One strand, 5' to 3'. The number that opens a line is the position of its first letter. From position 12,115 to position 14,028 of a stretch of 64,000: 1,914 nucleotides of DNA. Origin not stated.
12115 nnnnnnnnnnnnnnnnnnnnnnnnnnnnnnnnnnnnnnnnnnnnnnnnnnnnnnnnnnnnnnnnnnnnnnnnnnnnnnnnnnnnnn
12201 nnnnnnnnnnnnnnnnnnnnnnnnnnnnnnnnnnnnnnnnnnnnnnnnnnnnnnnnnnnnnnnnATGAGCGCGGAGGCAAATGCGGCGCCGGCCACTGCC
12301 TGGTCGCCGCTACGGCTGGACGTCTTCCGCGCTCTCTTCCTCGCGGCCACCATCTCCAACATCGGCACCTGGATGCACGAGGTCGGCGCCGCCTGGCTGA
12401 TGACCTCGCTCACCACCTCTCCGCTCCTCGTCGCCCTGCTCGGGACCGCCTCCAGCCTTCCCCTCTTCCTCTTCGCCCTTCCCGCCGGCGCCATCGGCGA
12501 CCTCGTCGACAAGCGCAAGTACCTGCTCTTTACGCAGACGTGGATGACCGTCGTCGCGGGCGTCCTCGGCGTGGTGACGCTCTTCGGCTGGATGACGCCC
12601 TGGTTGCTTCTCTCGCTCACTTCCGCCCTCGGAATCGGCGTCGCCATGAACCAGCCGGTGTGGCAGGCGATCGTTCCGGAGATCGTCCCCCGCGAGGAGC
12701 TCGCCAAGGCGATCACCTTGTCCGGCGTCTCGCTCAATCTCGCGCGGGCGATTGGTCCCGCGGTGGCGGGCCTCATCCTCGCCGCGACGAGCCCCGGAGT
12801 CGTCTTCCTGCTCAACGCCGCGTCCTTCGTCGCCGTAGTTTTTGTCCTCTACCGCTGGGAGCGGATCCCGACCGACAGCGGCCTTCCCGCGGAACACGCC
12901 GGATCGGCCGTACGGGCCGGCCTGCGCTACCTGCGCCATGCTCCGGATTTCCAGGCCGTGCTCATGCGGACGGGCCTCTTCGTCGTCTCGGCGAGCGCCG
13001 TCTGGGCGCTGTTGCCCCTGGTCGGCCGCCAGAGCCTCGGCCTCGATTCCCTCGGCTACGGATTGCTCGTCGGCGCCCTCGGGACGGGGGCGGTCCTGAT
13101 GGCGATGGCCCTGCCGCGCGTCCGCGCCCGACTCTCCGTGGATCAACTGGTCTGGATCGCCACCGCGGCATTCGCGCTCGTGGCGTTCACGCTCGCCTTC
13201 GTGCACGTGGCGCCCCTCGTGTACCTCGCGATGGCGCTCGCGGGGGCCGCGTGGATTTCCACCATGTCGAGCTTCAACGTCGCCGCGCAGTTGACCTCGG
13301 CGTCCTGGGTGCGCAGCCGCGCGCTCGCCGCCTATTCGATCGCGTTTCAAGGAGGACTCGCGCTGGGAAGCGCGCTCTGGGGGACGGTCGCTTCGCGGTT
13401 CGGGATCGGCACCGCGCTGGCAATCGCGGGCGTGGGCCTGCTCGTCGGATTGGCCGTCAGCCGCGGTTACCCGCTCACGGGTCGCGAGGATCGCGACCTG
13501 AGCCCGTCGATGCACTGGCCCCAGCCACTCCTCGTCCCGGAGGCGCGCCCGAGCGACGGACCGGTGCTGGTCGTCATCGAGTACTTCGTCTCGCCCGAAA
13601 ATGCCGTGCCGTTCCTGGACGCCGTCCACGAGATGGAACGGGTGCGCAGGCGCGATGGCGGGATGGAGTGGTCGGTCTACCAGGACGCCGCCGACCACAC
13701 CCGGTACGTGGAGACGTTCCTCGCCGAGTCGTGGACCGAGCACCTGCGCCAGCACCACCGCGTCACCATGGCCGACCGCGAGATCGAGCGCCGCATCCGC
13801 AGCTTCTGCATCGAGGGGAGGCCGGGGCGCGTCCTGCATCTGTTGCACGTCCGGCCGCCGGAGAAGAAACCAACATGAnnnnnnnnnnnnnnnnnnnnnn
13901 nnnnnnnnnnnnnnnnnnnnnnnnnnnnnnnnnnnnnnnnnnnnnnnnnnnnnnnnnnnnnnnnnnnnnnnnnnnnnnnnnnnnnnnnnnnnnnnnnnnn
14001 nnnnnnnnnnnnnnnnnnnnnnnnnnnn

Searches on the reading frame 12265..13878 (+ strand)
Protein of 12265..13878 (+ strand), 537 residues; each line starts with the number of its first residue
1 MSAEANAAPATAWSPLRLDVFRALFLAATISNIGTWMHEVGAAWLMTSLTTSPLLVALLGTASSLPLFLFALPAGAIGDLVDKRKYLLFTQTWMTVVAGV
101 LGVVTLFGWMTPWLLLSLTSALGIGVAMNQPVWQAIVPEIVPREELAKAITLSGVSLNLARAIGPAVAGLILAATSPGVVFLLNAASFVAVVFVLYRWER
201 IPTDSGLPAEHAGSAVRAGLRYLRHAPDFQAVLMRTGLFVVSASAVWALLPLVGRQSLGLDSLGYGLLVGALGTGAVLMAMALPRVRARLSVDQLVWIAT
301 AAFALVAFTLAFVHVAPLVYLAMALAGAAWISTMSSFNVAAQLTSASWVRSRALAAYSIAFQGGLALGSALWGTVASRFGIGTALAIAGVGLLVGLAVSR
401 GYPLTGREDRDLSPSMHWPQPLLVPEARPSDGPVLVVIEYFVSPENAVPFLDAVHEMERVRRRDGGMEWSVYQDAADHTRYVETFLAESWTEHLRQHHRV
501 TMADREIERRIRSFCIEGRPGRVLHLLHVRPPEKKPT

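Call 22: find_encoding_contigs(protein=window:12265-13878:+, flank=10000, max_places=8)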
Protein window:12265-13878:+ (537 aa): 4 contigs read that carry it; 4 places shown.
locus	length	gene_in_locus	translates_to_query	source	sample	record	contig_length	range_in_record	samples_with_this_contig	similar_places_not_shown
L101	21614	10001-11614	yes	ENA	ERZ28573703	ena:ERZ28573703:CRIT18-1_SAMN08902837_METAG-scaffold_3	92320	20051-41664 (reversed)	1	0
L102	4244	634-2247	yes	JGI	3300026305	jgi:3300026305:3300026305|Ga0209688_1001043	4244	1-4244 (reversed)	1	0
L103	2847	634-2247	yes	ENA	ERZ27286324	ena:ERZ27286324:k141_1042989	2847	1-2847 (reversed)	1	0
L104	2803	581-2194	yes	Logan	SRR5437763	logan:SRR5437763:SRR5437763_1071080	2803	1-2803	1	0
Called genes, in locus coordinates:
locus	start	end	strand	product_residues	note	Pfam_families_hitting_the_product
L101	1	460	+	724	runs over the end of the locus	PF05649:Peptidase_M13_N, PF01431:Peptidase_M13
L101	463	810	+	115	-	-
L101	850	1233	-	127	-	-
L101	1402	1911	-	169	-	PF04351:PilP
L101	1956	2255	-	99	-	-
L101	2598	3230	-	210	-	-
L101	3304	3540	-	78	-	-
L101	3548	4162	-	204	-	PF04542:Sigma70_r2, PF08281:Sigma70_r4_2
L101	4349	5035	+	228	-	PF00578:AhpC-TSA, PF08534:Redoxin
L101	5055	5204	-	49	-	PF18919:DUF5670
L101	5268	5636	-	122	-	-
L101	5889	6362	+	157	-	PF00072:Response_reg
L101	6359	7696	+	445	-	PF00324:AA_permease, PF03222:Trp_Tyr_perm (weak), PF03845:Spore_permease (weak), PF13520:AA_permease_2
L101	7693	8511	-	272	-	PF01569:PAP2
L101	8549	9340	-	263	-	PF07969:Amidohydro_3, PF01979:Amidohydro_1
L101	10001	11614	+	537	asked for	PF05977:MFS_3, PF07690:MFS_1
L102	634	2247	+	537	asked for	PF05977:MFS_3, PF07690:MFS_1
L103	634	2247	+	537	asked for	PF05977:MFS_3, PF07690:MFS_1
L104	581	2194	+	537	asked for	PF05977:MFS_3, PF07690:MFS_1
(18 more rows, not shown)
